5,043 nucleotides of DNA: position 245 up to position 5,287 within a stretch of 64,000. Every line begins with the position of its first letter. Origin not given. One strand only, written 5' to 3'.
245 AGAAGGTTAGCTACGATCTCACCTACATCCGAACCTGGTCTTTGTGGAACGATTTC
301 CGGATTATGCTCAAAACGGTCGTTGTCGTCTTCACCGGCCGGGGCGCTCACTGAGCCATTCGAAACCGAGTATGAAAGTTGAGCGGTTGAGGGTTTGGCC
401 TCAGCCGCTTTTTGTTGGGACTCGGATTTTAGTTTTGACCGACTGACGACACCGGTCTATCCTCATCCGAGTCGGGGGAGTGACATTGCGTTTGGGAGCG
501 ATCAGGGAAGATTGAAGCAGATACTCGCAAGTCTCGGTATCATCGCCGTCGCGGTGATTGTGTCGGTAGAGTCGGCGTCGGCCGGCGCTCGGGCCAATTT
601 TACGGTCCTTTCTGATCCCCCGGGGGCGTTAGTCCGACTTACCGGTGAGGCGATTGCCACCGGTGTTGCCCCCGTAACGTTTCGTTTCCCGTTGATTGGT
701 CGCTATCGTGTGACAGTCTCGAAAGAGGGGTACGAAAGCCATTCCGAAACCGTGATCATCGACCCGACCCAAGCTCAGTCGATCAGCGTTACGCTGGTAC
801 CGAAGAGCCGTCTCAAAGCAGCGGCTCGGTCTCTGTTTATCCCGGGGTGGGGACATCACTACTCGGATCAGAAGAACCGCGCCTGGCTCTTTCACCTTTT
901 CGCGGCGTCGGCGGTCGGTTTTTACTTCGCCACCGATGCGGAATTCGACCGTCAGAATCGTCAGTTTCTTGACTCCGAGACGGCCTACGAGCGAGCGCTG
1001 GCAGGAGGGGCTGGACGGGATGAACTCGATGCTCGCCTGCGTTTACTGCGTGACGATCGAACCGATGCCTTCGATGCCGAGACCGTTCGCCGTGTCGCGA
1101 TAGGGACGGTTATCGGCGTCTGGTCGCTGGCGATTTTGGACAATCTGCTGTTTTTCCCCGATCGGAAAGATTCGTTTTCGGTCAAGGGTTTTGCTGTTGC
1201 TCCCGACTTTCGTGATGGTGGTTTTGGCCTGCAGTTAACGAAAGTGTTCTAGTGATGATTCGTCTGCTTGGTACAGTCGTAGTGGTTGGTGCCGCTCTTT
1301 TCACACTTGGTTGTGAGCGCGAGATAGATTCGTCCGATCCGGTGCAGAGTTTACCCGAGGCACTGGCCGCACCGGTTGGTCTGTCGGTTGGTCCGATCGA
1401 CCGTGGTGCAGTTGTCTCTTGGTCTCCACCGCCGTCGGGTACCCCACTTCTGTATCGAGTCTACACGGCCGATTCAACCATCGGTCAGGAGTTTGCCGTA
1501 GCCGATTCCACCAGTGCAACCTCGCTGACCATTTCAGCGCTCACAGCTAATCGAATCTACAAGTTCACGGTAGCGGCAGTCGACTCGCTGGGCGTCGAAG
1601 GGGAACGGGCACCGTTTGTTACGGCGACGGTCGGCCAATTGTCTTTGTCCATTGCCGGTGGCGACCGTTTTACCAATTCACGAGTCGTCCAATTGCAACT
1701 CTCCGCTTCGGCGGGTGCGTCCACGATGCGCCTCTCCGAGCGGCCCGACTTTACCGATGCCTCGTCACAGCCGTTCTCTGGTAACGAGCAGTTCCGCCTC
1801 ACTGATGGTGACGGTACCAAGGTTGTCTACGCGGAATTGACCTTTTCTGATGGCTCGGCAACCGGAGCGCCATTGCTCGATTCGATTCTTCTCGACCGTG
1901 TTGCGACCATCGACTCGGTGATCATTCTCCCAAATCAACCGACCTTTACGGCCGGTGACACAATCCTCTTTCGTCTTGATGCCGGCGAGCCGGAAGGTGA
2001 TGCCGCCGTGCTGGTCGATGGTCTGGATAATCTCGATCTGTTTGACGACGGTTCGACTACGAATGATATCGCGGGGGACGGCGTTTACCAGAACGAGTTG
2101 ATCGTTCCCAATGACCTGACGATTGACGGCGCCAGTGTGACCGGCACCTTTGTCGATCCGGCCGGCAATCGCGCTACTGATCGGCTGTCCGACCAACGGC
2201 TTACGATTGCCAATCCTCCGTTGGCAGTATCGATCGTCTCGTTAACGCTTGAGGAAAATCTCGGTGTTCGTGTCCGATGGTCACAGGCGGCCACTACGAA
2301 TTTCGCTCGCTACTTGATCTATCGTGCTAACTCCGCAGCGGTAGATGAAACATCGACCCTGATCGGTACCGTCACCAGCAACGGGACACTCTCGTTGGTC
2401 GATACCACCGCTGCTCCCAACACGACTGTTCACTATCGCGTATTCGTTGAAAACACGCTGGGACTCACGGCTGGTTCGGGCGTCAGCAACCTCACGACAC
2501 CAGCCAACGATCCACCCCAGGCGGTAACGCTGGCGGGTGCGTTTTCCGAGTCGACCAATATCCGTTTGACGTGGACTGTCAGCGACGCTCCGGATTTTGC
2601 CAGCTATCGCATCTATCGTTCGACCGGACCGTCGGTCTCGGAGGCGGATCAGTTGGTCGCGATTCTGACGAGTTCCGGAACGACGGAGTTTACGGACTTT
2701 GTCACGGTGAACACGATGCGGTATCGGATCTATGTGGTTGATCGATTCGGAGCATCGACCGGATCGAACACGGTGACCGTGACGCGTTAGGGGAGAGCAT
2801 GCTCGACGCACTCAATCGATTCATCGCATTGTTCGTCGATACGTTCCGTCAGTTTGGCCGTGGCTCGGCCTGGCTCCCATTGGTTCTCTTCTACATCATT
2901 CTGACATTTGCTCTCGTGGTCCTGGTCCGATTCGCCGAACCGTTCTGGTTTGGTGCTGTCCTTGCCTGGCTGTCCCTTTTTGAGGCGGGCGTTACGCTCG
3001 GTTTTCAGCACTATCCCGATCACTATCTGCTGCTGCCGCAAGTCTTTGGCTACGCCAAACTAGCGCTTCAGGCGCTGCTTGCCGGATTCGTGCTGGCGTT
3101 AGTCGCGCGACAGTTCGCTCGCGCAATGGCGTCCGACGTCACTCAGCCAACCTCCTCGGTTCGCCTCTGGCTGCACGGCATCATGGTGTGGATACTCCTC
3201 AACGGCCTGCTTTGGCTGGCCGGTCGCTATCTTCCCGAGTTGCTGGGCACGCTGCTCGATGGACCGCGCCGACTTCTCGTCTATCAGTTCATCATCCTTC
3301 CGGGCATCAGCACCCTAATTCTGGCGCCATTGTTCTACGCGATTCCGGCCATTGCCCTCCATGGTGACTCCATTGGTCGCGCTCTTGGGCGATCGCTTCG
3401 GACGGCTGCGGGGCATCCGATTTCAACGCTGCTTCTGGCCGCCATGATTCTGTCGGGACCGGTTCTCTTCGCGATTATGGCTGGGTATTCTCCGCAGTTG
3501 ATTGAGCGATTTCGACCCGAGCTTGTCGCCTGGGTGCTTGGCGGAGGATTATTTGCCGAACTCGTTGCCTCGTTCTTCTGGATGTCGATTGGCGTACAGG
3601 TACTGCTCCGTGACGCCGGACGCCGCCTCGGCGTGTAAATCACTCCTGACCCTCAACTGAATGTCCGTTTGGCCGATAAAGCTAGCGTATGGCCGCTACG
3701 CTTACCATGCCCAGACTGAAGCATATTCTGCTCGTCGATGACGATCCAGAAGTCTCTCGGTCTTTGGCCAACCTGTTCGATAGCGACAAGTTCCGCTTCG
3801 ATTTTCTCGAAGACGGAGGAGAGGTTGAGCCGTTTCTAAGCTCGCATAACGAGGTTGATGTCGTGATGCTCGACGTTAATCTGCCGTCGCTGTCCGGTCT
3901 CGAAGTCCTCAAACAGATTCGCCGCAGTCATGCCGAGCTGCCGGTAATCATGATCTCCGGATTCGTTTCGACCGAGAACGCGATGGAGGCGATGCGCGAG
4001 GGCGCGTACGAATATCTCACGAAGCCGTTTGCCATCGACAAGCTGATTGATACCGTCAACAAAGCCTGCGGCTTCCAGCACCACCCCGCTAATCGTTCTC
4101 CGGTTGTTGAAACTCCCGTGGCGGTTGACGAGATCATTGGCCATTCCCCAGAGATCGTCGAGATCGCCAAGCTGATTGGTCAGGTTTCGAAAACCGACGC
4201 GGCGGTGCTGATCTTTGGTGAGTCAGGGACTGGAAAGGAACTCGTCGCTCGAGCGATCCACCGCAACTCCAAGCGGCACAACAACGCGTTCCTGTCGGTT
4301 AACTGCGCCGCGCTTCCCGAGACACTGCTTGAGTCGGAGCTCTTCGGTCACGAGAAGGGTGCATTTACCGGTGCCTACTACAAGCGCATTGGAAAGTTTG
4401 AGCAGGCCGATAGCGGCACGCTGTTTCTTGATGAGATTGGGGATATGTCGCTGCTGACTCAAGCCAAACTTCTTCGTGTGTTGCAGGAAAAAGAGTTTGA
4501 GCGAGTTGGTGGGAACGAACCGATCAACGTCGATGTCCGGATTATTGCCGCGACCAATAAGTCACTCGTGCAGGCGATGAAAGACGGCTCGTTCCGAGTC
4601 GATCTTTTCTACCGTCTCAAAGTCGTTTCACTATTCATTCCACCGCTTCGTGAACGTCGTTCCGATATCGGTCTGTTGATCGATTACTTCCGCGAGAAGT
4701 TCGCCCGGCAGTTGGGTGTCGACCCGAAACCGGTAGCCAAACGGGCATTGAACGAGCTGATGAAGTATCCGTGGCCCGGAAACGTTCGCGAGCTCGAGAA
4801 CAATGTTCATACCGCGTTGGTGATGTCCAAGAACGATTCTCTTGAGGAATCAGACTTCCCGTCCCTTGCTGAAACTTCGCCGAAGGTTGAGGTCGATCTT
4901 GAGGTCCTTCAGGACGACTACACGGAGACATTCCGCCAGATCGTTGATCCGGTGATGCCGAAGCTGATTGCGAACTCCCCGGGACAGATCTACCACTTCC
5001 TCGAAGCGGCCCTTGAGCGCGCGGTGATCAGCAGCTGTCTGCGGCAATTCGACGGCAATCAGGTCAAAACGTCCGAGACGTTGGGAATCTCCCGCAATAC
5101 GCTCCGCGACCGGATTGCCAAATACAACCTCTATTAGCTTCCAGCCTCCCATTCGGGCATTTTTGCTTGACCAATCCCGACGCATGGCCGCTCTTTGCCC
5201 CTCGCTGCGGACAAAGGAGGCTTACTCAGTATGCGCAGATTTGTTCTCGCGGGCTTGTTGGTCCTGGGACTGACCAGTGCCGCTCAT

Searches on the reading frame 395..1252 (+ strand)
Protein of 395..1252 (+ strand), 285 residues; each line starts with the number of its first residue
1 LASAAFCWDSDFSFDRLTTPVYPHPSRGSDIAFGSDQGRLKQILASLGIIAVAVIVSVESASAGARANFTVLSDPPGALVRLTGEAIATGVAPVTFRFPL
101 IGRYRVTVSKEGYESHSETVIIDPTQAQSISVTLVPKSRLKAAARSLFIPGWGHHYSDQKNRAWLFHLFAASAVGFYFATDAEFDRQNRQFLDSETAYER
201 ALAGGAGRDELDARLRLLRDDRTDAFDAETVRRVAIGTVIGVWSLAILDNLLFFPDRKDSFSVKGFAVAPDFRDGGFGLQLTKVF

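Call 49: search_protein_families(library=pfam, proteins=[window:395-1252:+])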
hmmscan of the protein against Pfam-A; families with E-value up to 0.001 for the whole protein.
window:395-1252:+ (285 aa): 3 families
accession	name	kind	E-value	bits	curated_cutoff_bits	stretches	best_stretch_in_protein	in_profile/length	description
PF08308.17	PEGA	-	1.3e-09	38.3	20.8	1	68-137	3-70/71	PEGA domain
PF13620.12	CarboxypepD_reg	-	0.00017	22.3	32.3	1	96-134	40-81/82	Carboxypeptidase regulatory-like domain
PF18935.5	DUF5683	-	0.0006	20.3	26.7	1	138-249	4-108/151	Family of unknown function (DUF5683)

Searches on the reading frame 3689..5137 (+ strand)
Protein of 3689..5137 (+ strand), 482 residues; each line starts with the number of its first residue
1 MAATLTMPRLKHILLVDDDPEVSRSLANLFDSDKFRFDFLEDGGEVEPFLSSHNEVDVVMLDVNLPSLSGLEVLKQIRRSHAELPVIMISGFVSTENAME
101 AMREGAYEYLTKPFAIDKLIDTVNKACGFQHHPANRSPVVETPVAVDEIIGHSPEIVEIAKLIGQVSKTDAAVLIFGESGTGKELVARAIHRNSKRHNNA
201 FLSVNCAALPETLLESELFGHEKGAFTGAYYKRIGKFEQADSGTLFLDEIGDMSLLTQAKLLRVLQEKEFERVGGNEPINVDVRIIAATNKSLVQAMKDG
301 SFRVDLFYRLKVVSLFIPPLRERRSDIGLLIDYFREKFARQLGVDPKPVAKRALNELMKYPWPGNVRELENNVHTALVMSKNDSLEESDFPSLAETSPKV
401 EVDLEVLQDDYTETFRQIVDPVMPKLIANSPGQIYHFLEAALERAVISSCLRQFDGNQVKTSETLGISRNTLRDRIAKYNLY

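Call 11: search_protein_families(library=pfam, proteins=[window:3689-5137:+])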
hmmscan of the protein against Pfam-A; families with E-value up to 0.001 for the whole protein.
window:3689-5137:+ (482 aa): 9 families
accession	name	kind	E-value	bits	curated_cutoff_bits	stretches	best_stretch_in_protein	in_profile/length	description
PF00158.32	Sigma54_activat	-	2.5e-72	242.5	20.2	1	149-315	1-167/168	Sigma-54 interaction domain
PF00072.30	Response_reg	-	2.1e-26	92.7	30.2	1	13-123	1-110/111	Response regulator receiver domain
PF25601.1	AAA_lid_14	-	9.2e-23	80.3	27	1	321-397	1-77/87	AAA+ ATPase lid domain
PF14532.12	Sigma54_activ_2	-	1.6e-21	77.5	25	1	150-320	1-138/138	Sigma-54 interaction domain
PF02954.25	HTH_8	-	1.2e-10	41.4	22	1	442-479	5-42/42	Bacterial regulatory protein, Fis family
PF07728.20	AAA_5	-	6.1e-07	30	22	1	173-291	2-123/139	AAA domain (dynein-related subfamily)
PF00004.35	AAA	-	9.9e-06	26.5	21.2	1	173-291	1-110/131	ATPase family associated with various cellular activities (AAA)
PF13191.12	AAA_16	-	1.4e-05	26.1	32.6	1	150-217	3-77/167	AAA ATPase domain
PF13556.12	HTH_30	-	0.00086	19.5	27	0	454-478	11-35/59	PucR C-terminal helix-turn-helix domain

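Call 54: search_protein_families(library=ncbifam, proteins=[window:3689-5137:+], max_evalue=0.00001)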
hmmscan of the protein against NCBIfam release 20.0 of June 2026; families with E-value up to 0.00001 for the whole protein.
window:3689-5137:+ (482 aa): 108 families (the best 25 are shown)
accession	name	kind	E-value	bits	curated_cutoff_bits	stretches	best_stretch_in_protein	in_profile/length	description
TIGR01818.1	ntrC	equivalog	5e-139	464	558.6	1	13-477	1-461/463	nitrogen regulation protein NR(I)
NF008469.0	PRK11361.1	equivalog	1e-130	436.5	714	1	10-480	4-455/461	acetoacetate metabolism transcriptional regulator AtoC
TIGR02915.1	PEP_resp_reg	equivalog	2.7e-116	389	502.6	1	13-410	1-404/445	PEP-CTERM-box response regulator transcription factor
NF008176.1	PRK10923.1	equivalog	3.1e-115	385.4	620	1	13-476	6-463/469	nitrogen regulation protein NR(I)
TIGR01817.1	nifA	equivalog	2.7e-110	369.7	528.85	1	141-395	190-443/534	nif-specific transcriptional activator NifA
NF050807.1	TransRegFlbDCaul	equivalog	7.5e-109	364.6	750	1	54-480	44-439/454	sigma-54-dependent transcriptional regulator FlbD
NF007689.0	PRK10365.1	equivalog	1.9e-103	346.6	760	1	13-395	8-388/441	sigma-54-dependent response regulator transcription factor ZraR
NF041552.1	TF_PrdR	equivalog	1e-102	344.4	795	1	145-480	265-577/577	sigma-54 dependent transcriptional regulator PrdR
NF003451.0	PRK05022.1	equivalog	2.7e-102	343.1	476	1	143-477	186-505/512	nitric oxide reductase transcriptional regulator NorR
NF051870.1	NAssimRespRegNtrX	equivalog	4.5e-102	342.3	600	1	12-475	3-446/452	nitrogen assimilation response regulator NtrX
NF049963.1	RespRegFlgRCampy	domain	7.5e-98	328.2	750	1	13-390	3-377/429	fla regulon two-component system response regulator FlgR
NF041946.1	LuxO_transreg_Vib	equivalog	1.2e-97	327.7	800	1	53-479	38-460/463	quorum-sensing sigma-54 dependent transcriptional regulator LuxO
NF011695.0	PRK15115.1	equivalog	2.7e-93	313.2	763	1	11-380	7-368/445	two-component system response regulator GlrR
NF038308.1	RNA_repair_RtcR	equivalog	4e-93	313.1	650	1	144-480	177-517/530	RNA repair transcriptional activator RtcR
TIGR02974.1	phageshock_pspF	equivalog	2.6e-88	296.5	443.55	1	149-479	1-336/336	phage shock protein operon transcriptional activator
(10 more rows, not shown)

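Call 63: find_homologous_proteins(query=window:3689-5134:+, max_evalue=1e-60)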
Query window:3689-5134:+ (482 aa): 7997 proteins with E <= 1e-60 among 8000 candidates; the best 120 are listed.
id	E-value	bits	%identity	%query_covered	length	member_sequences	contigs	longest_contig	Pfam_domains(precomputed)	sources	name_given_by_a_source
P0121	0.0e+0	1067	100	100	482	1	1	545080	PF00158.33,PF25601.2,PF02954.26,PF00004.36,PF14532.13,PF07728.21,PF00072.31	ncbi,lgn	-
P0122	4.7e-252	855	82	98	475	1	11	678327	PF00158.33,PF25601.2,PF02954.26,PF00004.36,PF14532.13,PF07728.21,PF00072.31,PF13191.13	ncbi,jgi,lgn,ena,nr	ncbi:MAG: sigma-54 dependent transcriptional regulator [candidate division Zixibacteria bacterium]|n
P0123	2.5e-250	849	81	98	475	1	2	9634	PF00158.33,PF25601.2,PF02954.26,PF00004.36,PF14532.13,PF07728.21,PF00072.31,PF13191.13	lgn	-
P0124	6.6e-248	841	80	98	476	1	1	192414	PF00158.33,PF25601.2,PF02954.26,PF00004.36,PF14532.13,PF00072.31,PF13191.13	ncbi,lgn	-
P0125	1.6e-247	840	80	98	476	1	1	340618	PF00158.33,PF25601.2,PF02954.26,PF00004.36,PF14532.13,PF07728.21,PF00072.31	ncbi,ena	-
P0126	3.1e-247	839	80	98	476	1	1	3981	PF00158.33,PF25601.2,PF02954.26,PF00004.36,PF14532.13,PF07728.21,PF00072.31,PF13191.13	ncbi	-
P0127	4.7e-247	838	80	98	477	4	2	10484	PF00158.33,PF25601.2,PF02954.26,PF00004.36,PF14532.13,PF07728.21,PF00072.31,PF13191.13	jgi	jgi:two-component system nitrogen regulation response regulator GlnG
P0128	6.6e-247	838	79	98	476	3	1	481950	PF00158.33,PF25601.2,PF02954.26,PF00004.36,PF14532.13,PF07728.21,PF00072.31,PF13191.13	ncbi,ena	-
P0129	7.2e-247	838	81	98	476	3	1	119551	PF00158.33,PF25601.2,PF02954.26,PF00004.36,PF14532.13,PF07728.21,PF00072.31,PF13191.13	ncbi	ncbi:MAG: sigma-54 dependent transcriptional regulator [Candidatus Zixiibacteriota bacterium]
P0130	8.6e-247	838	80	98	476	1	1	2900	PF00158.33,PF25601.2,PF02954.26,PF00004.36,PF14532.13,PF07728.21,PF00072.31,PF13191.13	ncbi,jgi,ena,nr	ncbi:MAG TPA: sigma-54 dependent transcriptional regulator [Candidatus Acidoferrum sp.]|nr:sigma-54 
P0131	1.0e-246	837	79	98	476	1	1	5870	PF00158.33,PF25601.2,PF02954.26,PF00004.36,PF14532.13,PF07728.21,PF00072.31,PF13191.13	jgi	jgi:two-component system, NtrC family, nitrogen regulation response regulator GlnG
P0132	2.9e-246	836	79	98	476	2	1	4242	PF00158.33,PF25601.2,PF02954.26,PF00004.36,PF14532.13,PF07728.21,PF00072.31,PF13191.13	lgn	-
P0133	4.7e-246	835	79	99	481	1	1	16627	PF00158.33,PF25601.2,PF02954.26,PF00004.36,PF14532.13,PF07728.21,PF00072.31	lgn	-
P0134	3.4e-245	832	79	98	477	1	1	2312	PF00158.33,PF25601.2,PF02954.26,PF00004.36,PF14532.13,PF07728.21,PF00072.31,PF13191.13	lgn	-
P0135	4.3e-245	832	79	98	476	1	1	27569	PF00158.33,PF25601.2,PF02954.26,PF00004.36,PF14532.13,PF07728.21,PF00072.31,PF13191.13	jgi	jgi:two-component system nitrogen regulation response regulator GlnG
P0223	1.2e-228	778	74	98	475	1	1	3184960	PF00158.33,PF25601.2,PF02954.26,PF00004.36,PF14532.13,PF07728.21,PF00072.31,PF13191.13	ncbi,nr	ncbi:MAG: sigma-54-dependent Fis family transcriptional regulator [Candidatus Zixiibacteriota bacter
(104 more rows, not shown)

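Call 65: find_encoding_contigs(protein=P0122, flank=10000, max_places=2)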
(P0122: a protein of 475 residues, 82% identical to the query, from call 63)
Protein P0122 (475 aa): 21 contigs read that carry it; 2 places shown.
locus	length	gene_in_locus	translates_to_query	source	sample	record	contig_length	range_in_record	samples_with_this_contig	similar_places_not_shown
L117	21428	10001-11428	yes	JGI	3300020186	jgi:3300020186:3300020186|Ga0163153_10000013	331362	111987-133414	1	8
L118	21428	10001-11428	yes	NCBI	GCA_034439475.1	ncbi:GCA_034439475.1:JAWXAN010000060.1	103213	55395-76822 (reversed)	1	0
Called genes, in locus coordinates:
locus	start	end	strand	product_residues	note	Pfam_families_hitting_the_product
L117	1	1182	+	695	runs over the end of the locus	PF03065:Glyco_hydro_57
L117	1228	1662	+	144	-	-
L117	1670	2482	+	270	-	PF01435:Peptidase_M48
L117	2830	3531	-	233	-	PF03160:Calx-beta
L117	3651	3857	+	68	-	-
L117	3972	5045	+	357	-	PF03687:UPF0164, PF19572:PorV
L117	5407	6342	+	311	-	PF02397:Bac_transf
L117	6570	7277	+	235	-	PF08308:PEGA (weak), PF18935:DUF5683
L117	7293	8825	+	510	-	PF00041:fn3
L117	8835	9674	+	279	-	-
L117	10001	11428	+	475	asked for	PF00072:Response_reg, PF00158:Sigma54_activat, PF13191:AAA_16 (weak), PF14532:Sigma54_activ_2, PF00004:AAA (weak), PF07728:AAA_5 (weak), PF25601:AAA_lid_14, PF02954:HTH_8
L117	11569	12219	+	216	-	-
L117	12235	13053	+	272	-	PF02673:BacA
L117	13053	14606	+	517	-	PF01075:Glyco_transf_9, PF08645:PNK3P (weak), PF00702:Hydrolase (weak), PF13419:HAD_2 (faint), PF13242:Hydrolase_like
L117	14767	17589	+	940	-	PF13485:Peptidase_MA_2 (weak), PF26550:Tricorn_2nd, PF26549:Tricorn_N, PF07676:PD40 (weak)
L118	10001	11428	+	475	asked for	PF00072:Response_reg, PF00158:Sigma54_activat, PF13191:AAA_16 (weak), PF14532:Sigma54_activ_2, PF00004:AAA (weak), PF07728:AAA_5 (weak), PF25601:AAA_lid_14, PF02954:HTH_8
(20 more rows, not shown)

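Call 66: find_encoding_contigs(protein=P0223, flank=10000, max_places=2)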
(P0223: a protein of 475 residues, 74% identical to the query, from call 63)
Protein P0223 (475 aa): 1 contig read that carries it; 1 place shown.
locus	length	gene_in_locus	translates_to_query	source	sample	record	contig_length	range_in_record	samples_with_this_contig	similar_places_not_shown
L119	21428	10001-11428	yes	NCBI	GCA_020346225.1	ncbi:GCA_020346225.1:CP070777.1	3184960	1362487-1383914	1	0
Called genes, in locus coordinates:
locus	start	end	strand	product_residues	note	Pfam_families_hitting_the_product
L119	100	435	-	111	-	-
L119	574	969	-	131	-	-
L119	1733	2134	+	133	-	-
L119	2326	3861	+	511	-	PF01839:FG-GAP (faint), PF13517:FG-GAP_3 (weak), PF13585:CHU_C (faint), PF13860:FlgD_ig, PF18962:Por_Secre_tail (faint)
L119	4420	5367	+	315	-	PF03687:UPF0164, PF19572:PorV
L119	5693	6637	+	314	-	PF02397:Bac_transf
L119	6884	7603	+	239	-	PF08308:PEGA, PF18935:DUF5683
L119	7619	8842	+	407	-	PF00041:fn3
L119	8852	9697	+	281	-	-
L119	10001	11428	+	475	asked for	PF00072:Response_reg, PF00158:Sigma54_activat, PF13191:AAA_16 (faint), PF14532:Sigma54_activ_2, PF00004:AAA (weak), PF07728:AAA_5 (weak), PF25601:AAA_lid_14, PF02954:HTH_8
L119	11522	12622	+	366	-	PF00149:Metallophos (weak)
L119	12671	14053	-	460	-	PF00209:SNF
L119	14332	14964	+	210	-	-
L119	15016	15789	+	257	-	PF02673:BacA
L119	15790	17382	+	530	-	PF00702:Hydrolase (faint), PF01075:Glyco_transf_9, PF08645:PNK3P (weak), PF13242:Hydrolase_like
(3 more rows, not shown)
